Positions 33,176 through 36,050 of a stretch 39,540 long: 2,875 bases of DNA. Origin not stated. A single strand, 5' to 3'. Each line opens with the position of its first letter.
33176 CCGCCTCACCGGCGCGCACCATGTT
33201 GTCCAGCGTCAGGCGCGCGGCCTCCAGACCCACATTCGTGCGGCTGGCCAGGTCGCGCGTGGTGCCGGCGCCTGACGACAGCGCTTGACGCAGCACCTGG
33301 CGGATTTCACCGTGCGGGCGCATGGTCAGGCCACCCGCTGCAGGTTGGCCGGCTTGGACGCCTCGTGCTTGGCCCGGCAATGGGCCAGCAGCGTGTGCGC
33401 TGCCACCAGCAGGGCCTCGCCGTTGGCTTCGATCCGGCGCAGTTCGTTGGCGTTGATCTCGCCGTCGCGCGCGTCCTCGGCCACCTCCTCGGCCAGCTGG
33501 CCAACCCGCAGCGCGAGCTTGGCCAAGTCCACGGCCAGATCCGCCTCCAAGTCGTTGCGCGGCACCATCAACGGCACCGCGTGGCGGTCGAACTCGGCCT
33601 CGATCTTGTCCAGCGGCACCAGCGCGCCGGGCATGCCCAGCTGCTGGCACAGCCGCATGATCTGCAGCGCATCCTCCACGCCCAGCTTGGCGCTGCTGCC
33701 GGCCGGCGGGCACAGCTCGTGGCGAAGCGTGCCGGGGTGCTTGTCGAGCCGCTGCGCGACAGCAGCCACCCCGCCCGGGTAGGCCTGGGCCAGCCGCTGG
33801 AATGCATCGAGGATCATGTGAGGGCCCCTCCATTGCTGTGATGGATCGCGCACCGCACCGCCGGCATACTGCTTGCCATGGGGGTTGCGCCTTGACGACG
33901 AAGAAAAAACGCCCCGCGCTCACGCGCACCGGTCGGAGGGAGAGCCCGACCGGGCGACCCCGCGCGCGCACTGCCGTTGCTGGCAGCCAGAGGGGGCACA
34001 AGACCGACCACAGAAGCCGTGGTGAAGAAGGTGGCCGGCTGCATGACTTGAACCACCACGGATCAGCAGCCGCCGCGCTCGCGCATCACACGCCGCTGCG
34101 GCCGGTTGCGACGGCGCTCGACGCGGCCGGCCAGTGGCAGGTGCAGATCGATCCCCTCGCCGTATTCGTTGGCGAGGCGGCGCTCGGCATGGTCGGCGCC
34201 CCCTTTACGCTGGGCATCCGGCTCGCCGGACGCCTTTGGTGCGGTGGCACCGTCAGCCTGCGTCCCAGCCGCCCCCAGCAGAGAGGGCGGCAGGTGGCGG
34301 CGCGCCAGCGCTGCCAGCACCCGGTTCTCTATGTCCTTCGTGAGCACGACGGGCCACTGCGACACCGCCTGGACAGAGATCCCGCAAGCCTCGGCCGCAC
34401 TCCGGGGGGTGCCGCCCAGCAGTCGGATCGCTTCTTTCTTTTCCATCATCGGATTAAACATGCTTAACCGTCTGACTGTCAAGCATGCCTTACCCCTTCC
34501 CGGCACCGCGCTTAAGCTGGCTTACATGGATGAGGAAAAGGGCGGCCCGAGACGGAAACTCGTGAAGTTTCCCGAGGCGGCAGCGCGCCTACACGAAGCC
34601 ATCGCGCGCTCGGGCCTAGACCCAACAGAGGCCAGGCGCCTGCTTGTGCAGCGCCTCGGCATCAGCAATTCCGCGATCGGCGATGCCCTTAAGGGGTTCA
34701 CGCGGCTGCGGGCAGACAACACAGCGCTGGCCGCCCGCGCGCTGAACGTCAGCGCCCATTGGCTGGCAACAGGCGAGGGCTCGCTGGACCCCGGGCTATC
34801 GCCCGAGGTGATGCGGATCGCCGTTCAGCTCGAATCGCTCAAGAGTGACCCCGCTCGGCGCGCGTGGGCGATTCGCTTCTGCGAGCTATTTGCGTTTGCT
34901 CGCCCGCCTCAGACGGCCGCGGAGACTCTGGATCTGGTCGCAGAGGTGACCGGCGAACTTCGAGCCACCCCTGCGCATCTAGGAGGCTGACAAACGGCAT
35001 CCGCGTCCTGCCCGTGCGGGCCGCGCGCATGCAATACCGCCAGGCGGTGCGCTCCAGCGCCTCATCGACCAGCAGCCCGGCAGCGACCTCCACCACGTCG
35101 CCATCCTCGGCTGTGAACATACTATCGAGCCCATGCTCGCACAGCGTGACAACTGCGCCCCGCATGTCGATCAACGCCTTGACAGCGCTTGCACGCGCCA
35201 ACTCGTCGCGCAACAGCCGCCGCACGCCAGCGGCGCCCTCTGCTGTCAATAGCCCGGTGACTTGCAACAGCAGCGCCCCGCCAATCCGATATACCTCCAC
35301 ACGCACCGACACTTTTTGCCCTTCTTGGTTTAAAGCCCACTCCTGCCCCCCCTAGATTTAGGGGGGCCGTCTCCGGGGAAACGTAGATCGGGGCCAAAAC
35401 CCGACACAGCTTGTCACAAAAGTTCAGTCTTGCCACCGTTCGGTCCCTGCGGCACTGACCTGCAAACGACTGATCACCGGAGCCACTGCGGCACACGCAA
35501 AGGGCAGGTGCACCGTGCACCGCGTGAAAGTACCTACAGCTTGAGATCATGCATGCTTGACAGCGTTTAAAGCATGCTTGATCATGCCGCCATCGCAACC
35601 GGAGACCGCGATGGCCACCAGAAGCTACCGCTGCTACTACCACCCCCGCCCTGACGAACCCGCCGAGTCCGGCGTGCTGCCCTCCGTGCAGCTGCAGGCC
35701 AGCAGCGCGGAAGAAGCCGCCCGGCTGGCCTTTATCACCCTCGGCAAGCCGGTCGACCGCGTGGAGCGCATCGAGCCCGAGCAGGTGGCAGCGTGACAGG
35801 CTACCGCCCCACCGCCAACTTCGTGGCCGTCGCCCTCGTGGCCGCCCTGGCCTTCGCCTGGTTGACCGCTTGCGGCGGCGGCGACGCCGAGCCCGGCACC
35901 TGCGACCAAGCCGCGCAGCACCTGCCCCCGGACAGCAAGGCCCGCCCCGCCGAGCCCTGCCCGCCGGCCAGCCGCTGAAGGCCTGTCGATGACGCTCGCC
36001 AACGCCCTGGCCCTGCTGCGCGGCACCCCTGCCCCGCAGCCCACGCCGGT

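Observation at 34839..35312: STAS-like (anti-sigma-antagonist fold) gene in the rex-equivalent position, convergently overlapping the repressor gene by 152 nt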

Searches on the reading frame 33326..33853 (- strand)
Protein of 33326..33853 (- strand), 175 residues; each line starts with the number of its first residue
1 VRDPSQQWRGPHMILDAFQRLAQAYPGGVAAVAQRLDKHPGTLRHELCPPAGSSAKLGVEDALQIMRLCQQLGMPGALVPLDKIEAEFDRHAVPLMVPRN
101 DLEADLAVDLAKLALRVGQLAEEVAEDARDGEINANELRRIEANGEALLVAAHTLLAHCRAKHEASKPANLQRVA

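Call 6: search_protein_families(library=pfam, proteins=[window:33326-33853:-], max_evalue=1)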
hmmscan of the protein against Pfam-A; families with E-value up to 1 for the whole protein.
window:33326-33853:- (175 aa): 3 families
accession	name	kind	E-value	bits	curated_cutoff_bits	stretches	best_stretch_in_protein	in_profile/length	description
PF06892.16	Phage_CP76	-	1.7e-17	64.1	26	1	15-161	3-145/146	Phage regulatory protein CII (CP76)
PF02346.21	Vac_Fusion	-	0.0037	17.3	24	0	30-47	27-44/56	Chordopoxvirus multifunctional envelope protein A27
PF13936.12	HTH_38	-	0.017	15.3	27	1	28-47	22-41/44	Helix-turn-helix domain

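Call 7: search_protein_families(library=phrogs, proteins=[window:33326-33853:-], max_evalue=1)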
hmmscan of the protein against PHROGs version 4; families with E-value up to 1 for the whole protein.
window:33326-33853:- (175 aa): 1 family
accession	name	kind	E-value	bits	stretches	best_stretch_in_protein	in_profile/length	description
phrog_101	-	transcription regulation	5.3e-18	66.5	1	13-168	20-167/203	CII-like transcriptional activator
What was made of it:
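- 33326..33853 (-): cII-like activator gene (Phage_CP76). Pfam E 1.7e-17, PHROG E 5e-18 (calls 6, 7).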

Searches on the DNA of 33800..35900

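Call 89: search_rna_families(source=window, start=33800, end=35900, threshold=evalue, max_evalue=1)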
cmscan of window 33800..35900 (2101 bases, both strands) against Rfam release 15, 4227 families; matches with E-value up to 1: 2.
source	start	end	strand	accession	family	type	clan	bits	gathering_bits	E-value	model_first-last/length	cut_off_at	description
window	35347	35453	+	RF03538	Flavi_TBFV_CRE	Cis-reg;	-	26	60.5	0.26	1-106/106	no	Tick-borne Flavivirus 3' UTR cis-acting replication element (CRE)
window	35692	35741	-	RF01151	snoU82P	Gene; snRNA; snoRNA; CD-box;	-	16.6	42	0.3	1-55/55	no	Small nucleolar RNA U82P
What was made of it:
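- Tried and rejected: Rfam gave nothing meaningful in 33800-35900 (call 89).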

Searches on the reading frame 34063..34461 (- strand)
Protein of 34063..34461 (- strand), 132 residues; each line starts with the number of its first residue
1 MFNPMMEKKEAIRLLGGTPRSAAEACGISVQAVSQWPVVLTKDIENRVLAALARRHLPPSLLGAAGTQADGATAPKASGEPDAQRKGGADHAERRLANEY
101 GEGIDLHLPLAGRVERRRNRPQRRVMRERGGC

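Call 6: search_protein_families(library=pfam, proteins=[window:34063-34461:-], max_evalue=1)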
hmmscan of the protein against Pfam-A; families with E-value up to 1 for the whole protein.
window:34063-34461:- (132 aa): 4 families
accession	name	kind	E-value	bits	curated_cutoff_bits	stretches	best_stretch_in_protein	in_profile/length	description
PF14549.12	P22_Cro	-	0.00011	22.3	30.2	1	8-36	2-29/60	DNA-binding transcriptional regulator Cro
PF13384.12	HTH_23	-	0.021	15.1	24.6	1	16-36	17-37/50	Homeodomain-like domain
PF15943.11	YdaS_toxin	-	0.027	14.7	30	1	10-36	3-28/65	Bacterial toxin YdaS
PF01381.28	HTH_3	-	0.033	14.6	23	1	9-36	2-29/55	Helix-turn-helix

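Call 7: search_protein_families(library=phrogs, proteins=[window:34063-34461:-], max_evalue=1)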
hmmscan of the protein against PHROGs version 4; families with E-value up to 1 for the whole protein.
window:34063-34461:- (132 aa): 3 families
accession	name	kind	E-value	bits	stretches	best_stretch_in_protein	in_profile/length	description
phrog_409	-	transcription regulation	8.7e-07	30.5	1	2-37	11-45/127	transcriptional regulator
phrog_35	-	transcription regulation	0.00018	22.6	1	3-36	73-106/181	transcriptional repressor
phrog_8008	-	DNA, RNA and nucleotide metabolism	0.14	12.9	1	5-36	4-34/66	DNA binding protein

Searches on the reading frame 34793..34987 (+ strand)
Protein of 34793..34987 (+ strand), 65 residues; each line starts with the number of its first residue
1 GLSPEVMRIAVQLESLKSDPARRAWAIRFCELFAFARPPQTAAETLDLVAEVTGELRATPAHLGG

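Call 56: find_related_loci(query=A3, collection=viral_contigs, flank=3000)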
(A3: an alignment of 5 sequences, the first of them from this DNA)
Query A3 (65 aa) in viral_contigs; peptide patterns used: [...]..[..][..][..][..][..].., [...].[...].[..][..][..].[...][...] (x = any residue, [..] = any of these).
65 stretches matched a pattern; 2 encode a relative of the query (tblastn E <= 1e-3); 2 distinct loci.
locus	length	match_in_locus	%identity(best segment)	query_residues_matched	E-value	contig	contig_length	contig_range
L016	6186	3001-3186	55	1-62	4e-20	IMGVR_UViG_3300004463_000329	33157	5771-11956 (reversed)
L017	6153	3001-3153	51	2-51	7e-13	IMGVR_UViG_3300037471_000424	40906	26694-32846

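Call 102: search_solved_structures(query=A3, max_evalue=10)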
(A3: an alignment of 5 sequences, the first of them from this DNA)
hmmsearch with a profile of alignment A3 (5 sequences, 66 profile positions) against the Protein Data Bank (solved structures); distinct sequences matched with E-value up to 10: 10.
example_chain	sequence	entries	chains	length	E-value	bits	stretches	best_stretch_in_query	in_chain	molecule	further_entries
7onc_A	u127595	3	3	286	0.0018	21.5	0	18-27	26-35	SAKe6BE | S6BE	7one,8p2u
7ong_A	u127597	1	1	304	0.0025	21.1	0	18-27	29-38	SAKe6BE-L1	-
7on7_A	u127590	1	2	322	0.003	20.8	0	18-27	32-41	SAKe6BE-L2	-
7onh_A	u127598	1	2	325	0.0049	20.1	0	18-27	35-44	SAKe6BE-L3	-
8a3k_UNK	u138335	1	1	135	0.058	16.7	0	8-28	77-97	sc-apCC-4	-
9r1m_A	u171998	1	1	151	0.82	13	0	9-58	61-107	sc-apCC-4-LMF-1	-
4akx_B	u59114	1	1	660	1.1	12.6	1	5-25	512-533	EXOU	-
3tu3_B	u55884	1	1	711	1.2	12.5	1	5-25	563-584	ExoU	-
9r1k_A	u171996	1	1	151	1.2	12.4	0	8-28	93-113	sc-apCC-4-A7F-1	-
9r1l_A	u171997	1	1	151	3.7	10.9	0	8-28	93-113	sc-apCC-4-SN38-1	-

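Call 103: search_protein_families(library=pfam, alignment_id=A3, max_evalue=1)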
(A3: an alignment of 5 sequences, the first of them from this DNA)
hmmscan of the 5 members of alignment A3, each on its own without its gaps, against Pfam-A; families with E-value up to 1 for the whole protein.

A. member 1, seq(65 aa): 0 families

B. families by the number of members that match (of 5 scanned): 1 family
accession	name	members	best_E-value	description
PF04602.18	Arabinose_trans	1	0.1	Mycobacterial cell wall arabinan synthesis protein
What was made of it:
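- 34793..34987 (+): Repressor C-terminal domain, residues 90-154, about three predicted helices. Motif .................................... This is the part shared with the repressors that accompany STAS homologues. No known family (calls 102, 103).
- Tried and rejected: The repressor C-terminal-domain profile against the PDB and Pfam gave only spurious matches to designed proteins (calls 102, 103).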
